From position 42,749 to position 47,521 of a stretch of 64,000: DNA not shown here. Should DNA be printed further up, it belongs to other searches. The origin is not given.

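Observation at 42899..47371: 1,490-aa exported protein built from 28 + 6 perfectly phased plant-type (24-residue, GxIP) LRRs with LRRNT-like caps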

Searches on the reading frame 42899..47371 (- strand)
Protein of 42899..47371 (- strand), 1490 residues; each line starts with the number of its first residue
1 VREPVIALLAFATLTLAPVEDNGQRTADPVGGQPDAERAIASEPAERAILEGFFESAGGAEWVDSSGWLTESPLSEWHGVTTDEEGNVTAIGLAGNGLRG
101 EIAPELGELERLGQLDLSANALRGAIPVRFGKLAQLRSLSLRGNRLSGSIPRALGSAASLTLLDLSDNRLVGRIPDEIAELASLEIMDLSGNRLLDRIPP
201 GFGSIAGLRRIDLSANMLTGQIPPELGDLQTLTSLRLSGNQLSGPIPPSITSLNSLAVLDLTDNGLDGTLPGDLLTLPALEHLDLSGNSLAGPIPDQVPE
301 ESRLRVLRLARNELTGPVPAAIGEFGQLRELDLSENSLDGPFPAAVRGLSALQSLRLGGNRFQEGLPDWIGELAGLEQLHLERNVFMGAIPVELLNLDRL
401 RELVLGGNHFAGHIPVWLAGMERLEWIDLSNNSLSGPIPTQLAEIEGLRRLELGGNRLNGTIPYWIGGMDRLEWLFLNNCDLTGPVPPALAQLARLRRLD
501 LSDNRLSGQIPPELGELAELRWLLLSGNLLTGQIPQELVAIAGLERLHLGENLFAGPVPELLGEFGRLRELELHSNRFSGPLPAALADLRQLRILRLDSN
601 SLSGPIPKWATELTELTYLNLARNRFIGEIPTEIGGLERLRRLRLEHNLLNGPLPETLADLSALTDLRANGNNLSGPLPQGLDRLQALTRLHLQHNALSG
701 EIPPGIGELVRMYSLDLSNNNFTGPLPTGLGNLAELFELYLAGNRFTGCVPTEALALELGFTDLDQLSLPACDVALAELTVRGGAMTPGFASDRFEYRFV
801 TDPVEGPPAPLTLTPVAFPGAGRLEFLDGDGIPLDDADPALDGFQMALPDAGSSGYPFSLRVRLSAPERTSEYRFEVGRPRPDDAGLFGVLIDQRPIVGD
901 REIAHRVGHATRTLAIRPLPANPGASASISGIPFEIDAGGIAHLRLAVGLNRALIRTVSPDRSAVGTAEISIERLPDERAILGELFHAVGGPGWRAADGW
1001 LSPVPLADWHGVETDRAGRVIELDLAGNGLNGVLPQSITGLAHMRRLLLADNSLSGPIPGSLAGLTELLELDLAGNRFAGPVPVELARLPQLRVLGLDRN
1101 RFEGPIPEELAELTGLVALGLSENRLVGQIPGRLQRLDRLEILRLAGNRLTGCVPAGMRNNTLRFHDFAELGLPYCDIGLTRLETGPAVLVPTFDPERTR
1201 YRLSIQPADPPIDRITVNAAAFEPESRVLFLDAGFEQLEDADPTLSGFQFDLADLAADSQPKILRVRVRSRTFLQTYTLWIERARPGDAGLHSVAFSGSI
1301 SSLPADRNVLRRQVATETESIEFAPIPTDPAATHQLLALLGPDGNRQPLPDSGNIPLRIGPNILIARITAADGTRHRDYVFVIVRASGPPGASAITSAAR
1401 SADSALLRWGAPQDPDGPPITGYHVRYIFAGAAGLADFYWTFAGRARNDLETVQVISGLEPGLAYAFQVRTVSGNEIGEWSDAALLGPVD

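Call 6: search_protein_families(library=pfam, proteins=[window:42899-47371:-], max_evalue=0.1)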
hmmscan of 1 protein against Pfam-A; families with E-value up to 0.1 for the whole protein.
window:42899-47371:- (1490 aa): 10 families
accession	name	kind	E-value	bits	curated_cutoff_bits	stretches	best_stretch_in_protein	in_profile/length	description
PF00560.39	LRR_1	-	4.8e-96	294.1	20.6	3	495-517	1-23/23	Leucine Rich Repeat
PF13855.12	LRR_8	-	6.9e-87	285.6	27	17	302-362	1-61/61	Leucine rich repeat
PF12799.13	LRR_4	-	6.5e-52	172.8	27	9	471-510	2-39/44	Leucine Rich repeats (2 copies)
PF23598.1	LRR_14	-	1.3e-48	166.1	40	7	303-466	48-209/353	Leucine-rich repeat region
PF23211.1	LRR_LRWD1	-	3.4e-13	50.2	28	2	558-626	34-98/190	Leucine-rich repeat and WD repeat-containing protein 1, LRR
PF24758.1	LRR_At5g56370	-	8e-10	39.2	27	0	532-597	27-93/227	FBD-associated F-box protein At5g56370, LRR repeats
PF25013.1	LRR_Zer-1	-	1.3e-08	35.5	27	0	205-293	7-101/137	Zer-1-like, Leucine-rich repeats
PF13516.12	LRR_6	-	1.6e-08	34.4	23.4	0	230-244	3-17/24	Leucine Rich repeat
PF00041.27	fn3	-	8.1e-08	32.8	25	1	1396-1482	7-79/84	Fibronectin type III domain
PF12733.13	Cadherin-like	-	1.9e-05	25.4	24.2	0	905-974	20-88/89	Cadherin-like beta sandwich domain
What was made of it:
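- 44447..44731 (-): Cadherin-like beta-sandwich B (aa 881-975). Pfam PF12733 25.4 bits against cutoff 24.2, aa 905-974 (call 6)
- On Cadherin-like beta-sandwich domain (Pfam PF12733): 25.4 bits against 24.2 for the whole protein, best on aa 905-974 (call 6); the margin is small.
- On Fibronectin type III (Pfam PF00041): 32.8 bits against 25, aa 1396-1482 (call 6).
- On Sponge-symbiont eukaryote-like repeat proteins (operational category): Pfam LRR hits (call 6).
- Checked: Pfam LRR_1 and LRR_8 score E = 5e-96 and 7e-87 (call 6). fn3 lies at aa 1396-1482, E = 8e-8 and above the curated cutoff (call 6).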

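Call 9: search_protein_families(library=ncbifam, proteins=[window:42899-47371:-], max_evalue=0.1)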
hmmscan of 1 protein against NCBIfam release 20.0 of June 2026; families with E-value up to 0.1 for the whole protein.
window:42899-47371:- (1490 aa): 7 families
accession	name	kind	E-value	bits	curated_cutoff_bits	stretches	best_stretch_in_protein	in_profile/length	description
NF041381.1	XopAC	subfamily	1.4e-113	380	450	11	139-264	71-193/451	XopAC/AvrAC family type III secretion system effector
NF041400.1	XopAE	equivalog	2.8e-81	273.9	600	6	222-418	11-204/478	type III secretion system effector XopAE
NF047464.1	FibnectbindLIC11051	equivalog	9.8e-53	179.6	1000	5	101-264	502-660/685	LIC_11051 family fibronectin-binding protein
NF041351.1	XopL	equivalog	7.2e-44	150.3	500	6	342-536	66-265/497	type III secretion system leucine-rich repeat domain-containing effector XopL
NF033189.1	internalin_A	exception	1.7e-21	76.3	1600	3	424-739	99-387/799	class 1 internalin InlA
NF033190.2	inl_like_NEAT_1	exception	3e-20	72.1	1275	4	394-624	259-470/754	NEAT domain-containing leucine-rich repeat protein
NF033186.1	internalin_K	exception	2.9e-08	32.6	1100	0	225-290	111-176/604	class 1 internalin InlK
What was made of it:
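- On XopAC/AvrAC, XopAE and XopL type III effectors (NCBIfam): The matches lie in the LRR repeats only (call 9).
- Closest known: Xanthomonas type III effectors with plant-class LRRs. Same: Bacterial proteins whose LRRs score best among the named bacterial families in NCBIfam (XopAC 380 bits, XopAE 274, XopL 150; call 9).
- Closest known: Listeria internalins and Leptospira LRR proteins. Different: Scores are far below the cutoffs (internalin_A 76 bits against 1600; call 9).
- NCBIfam XopAC, XopAE and XopL are the best-scoring named bacterial families, through their LRRs (call 9). All Xop scores are below the curated cutoffs, and the protein has no Fic or E3 domain (calls 6, 9).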

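Call 12: find_homologous_proteins(query=window:42899-47371:-, max_evalue=1e-20)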
Query window:42899-47371:- (1490 aa): 4821 proteins with E <= 1e-20 among 8000 candidates; the best 120 are listed.
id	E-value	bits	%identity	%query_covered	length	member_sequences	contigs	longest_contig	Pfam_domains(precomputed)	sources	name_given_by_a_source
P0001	0.0e+0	1203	33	76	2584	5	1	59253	PF23598.2,PF04151.22,PF24141.2,PF00560.40,PF12799.14,PF13855.13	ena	-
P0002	0.0e+0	1123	35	60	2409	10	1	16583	PF23598.2,PF24758.2,PF24141.2,PF26769.1,PF00560.40,PF01067.29,PF12799.14,PF13855.13,PF23211.1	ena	-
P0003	0.0e+0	1116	34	50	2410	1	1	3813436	PF23598.2,PF24758.2,PF26769.1,PF25019.1,PF00560.40,PF12799.14,PF18805.8,PF02368.25,PF13855.13,PF23211.1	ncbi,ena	-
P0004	0.0e+0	1098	30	76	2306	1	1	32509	PF23598.2,PF24758.2,PF00560.40,PF12799.14,PF07705.18,PF18805.8,PF13855.13,PF23211.1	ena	-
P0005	0.0e+0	1088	34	44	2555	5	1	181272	PF23598.2,PF04151.22,PF24758.2,PF24141.2,PF00560.40,PF01067.29,PF12799.14,PF13855.13,PF23211.1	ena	-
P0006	0.0e+0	1085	33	49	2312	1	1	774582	PF23598.2,PF04151.22,PF24758.2,PF24141.2,PF00560.40,PF12799.14,PF13855.13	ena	-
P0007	0.0e+0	1070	34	49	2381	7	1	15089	PF23598.2,PF04151.22,PF24141.2,PF00560.40,PF12799.14,PF13855.13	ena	-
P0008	0.0e+0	1064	35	60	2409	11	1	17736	PF23598.2,PF24758.2,PF24141.2,PF00560.40,PF12799.14,PF13855.13,PF23211.1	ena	-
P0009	0.0e+0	1041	41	97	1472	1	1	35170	PF23598.2,PF13516.13,PF24758.2,PF00560.40,PF12799.14,PF13855.13,PF23211.1,PF00041.28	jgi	jgi:Leucine-rich repeat (LRR) protein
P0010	0.0e+0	1035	37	49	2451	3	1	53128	PF23598.2,PF24758.2,PF10462.16,PF24141.2,PF25019.1,PF00560.40,PF12799.14,PF22359.3,PF02368.25,PF13855.13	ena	-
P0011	0.0e+0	1024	36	47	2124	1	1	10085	PF23598.2,PF24758.2,PF25019.1,PF00560.40,PF12799.14,PF25013.1,PF13855.13,PF23211.1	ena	-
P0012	0.0e+0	1022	35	47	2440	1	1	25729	PF23598.2,PF00560.40,PF12799.14,PF02368.25,PF13855.13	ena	-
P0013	0.0e+0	1013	34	49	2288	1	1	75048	PF23598.2,PF04151.22,PF24758.2,PF24141.2,PF25019.1,PF00560.40,PF12799.14,PF13855.13,PF23211.1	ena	-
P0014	8.2e-284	963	32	54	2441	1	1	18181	PF23598.2,PF24758.2,PF24141.2,PF25019.1,PF00560.40,PF12799.14,PF13855.13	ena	-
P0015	1.6e-281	956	34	69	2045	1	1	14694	PF23598.2,PF04151.22,PF24141.2,PF00560.40,PF12799.14,PF13855.13,PF23211.1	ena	-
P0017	5.0e-275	934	37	47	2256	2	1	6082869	PF13582.13,PF23598.2,PF24758.2,PF13688.13,PF24141.2,PF13855.13,PF23211.1,PF13583.12,PF13516.13,PF17963.8,PF00560.40,PF01998.23,PF12799.14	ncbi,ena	-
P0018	1.1e-272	926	34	48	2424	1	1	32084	PF23598.2,PF24758.2,PF24141.2,PF25019.1,PF00560.40,PF12799.14,PF13855.13,PF23211.1,PF00041.28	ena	-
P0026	1.3e-255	870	38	49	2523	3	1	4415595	PF13582.13,PF23598.2,PF24758.2,PF13688.13,PF24141.2,PF25013.1,PF13855.13,PF23211.1,PF13583.12,PF26769.1,PF25019.1,PF00560.40,PF12799.14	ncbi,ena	-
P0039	3.2e-234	799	39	34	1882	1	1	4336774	PF07714.24,PF23598.2,PF00069.32,PF13516.13,PF24758.2,PF26769.1,PF00560.40,PF12799.14,PF13855.13,PF23211.1,PF01636.30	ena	-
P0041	3.6e-231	789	41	34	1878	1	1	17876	PF23598.2,PF24758.2,PF13855.13,PF23211.1,PF07714.24,PF00069.32,PF26769.1,PF25019.1,PF00560.40,PF03109.23,PF12799.14,PF01636.30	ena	-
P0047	3.8e-225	769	32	79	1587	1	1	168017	PF23598.2,PF24141.2,PF00560.40,PF12799.14,PF13855.13,PF23211.1,PF19078.7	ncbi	-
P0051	3.7e-221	756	31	48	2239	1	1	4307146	PF23598.2,PF26182.1,PF00560.40,PF12799.14,PF22359.3,PF02368.25,PF13855.13,PF23211.1,PF26918.1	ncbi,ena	-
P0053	8.8e-220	751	40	30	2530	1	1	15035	PF23598.2,PF25059.2,PF24141.2,PF03797.26,PF25788.3,PF13855.13,PF16656.12,PF26769.1,PF00560.40,PF12799.14,PF19078.7,PF00041.28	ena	-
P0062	1.4e-214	734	34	46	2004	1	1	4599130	PF23598.2,PF24141.2,PF00560.40,PF12799.14,PF25013.1,PF13855.13,PF23211.1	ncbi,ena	-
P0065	5.2e-214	732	35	47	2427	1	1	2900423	PF23598.2,PF24758.2,PF25019.1,PF00560.40,PF12799.14,PF13855.13,PF23211.1,PF04932.21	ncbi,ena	-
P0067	1.3e-213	731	36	43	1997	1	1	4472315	PF23598.2,PF24758.2,PF10462.16,PF25019.1,PF00560.40,PF12799.14,PF13855.13,PF23211.1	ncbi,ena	-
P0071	1.5e-212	727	45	27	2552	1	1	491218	PF12733.14,PF23598.2,PF13516.13,PF24758.2,PF00560.40,PF12799.14,PF13855.13,PF23211.1,PF01483.28,PF00041.28,PF00082.28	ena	-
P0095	2.4e-207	710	37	52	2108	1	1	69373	PF13582.13,PF23598.2,PF24758.2,PF13688.13,PF24141.2,PF25013.1,PF13855.13,PF23211.1,PF13583.12,PF10462.16,PF26769.1,PF00560.40,PF12799.14,PF00041.28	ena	-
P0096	2.7e-207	710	34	75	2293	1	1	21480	PF12733.14,PF23598.2,PF04151.22,PF24758.2,PF24141.2,PF25019.1,PF00560.40,PF12799.14,PF13855.13,PF23211.1,PF00041.28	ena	-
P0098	1.9e-206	707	38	43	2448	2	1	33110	PF16383.11,PF24141.2,PF00560.40,PF25788.3,PF12799.14,PF25833.1,PF13855.13,PF00041.28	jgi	-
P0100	2.2e-206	707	38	45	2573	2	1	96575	PF12733.14,PF23598.2,PF25059.2,PF24141.2,PF13855.13,PF23211.1,PF00082.28,PF04151.22,PF25019.1,PF00560.40,PF12799.14,PF01483.28,PF00041.28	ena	-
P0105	1.1e-204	701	34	75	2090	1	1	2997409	PF23598.2,PF24758.2,PF26769.1,PF00560.40,PF12799.14,PF07581.18,PF13855.13,PF00082.28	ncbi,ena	-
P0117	1.2e-200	688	40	34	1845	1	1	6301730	PF13582.13,PF23598.2,PF24758.2,PF13688.13,PF03160.21,PF00560.40,PF12799.14,PF13855.13,PF23211.1,PF13583.12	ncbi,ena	-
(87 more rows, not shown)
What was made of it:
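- Thousands of prokaryotic proteins share the cassette, fused to proteases (reprolysin-like, subtilase, trypsin), PPC and Big_2 domains, some on contigs of 4-6 Mb (call 12). Plant LRR-RLKs appear among the database hits at 31-34% identity (call 12). Bacterial homologues are at least as close as plant ones, at 33-45% identity (call 12).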

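Call 13: find_encoding_contigs(protein=window:42899-47371:-, flank=10000, max_places=4)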
Protein window:42899-47371:- (1490 aa): no gene with exactly this product is on record in the collection.
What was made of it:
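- Tried and rejected: Exact look-up of the window protein found nothing (call 13).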

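Call 14: find_encoding_contigs(protein=P0009, flank=10000, max_places=4)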
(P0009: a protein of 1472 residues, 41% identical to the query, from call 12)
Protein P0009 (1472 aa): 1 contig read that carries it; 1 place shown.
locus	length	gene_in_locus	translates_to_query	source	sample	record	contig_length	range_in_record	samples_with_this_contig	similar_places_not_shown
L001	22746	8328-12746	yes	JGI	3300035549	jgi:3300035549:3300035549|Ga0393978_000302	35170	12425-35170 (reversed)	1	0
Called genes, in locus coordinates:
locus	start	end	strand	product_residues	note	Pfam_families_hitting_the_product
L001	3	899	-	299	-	?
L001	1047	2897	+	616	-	PF01541:GIY-YIG (weak), PF27096:UvrC_M, PF02151:UVR (weak), PF22920:UvrC_RNaseH, PF08459:UvrC_RNaseH_dom, PF12826:HHH_2 (weak), PF14520:HHH_5, PF00633:HHH (weak)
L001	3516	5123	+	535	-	PF13620:CarboxypepD_reg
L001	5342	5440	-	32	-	-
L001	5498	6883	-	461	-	PF01555:N6_N4_Mtase, PF01844:HNH, PF14279:HNH_5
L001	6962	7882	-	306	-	PF12760:Zn_ribbon_IS1595 (weak), PF12762:DDE_Tnp_IS1595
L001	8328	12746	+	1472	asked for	PF13855:LRR_8, PF13855:LRR_8 (weak), PF23598:LRR_14, PF13855:LRR_8, PF23598:LRR_14 (weak), PF23598:LRR_14, PF13855:LRR_8, PF00041:fn3, +8 more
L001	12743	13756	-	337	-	PF01408:GFO_IDH_MocA, PF02894:GFO_IDH_MocA_C, PF22725:GFO_IDH_MocA_C3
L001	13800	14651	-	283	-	PF01261:AP_endonuc_2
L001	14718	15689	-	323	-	PF01261:AP_endonuc_2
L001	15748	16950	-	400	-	PF01408:GFO_IDH_MocA, PF02894:GFO_IDH_MocA_C, PF22725:GFO_IDH_MocA_C3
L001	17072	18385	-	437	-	PF00587:tRNA-synt_2b, PF03129:HGTP_anticodon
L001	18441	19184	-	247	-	PF11967:RecO_N, PF02565:RecO_C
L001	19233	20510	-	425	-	PF01595:CNNM, PF00571:CBS, PF03471:CorC_HlyC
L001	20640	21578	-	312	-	PF13793:Pribosyltran_N, PF00156:Pribosyltran, PF14572:Pribosyl_synth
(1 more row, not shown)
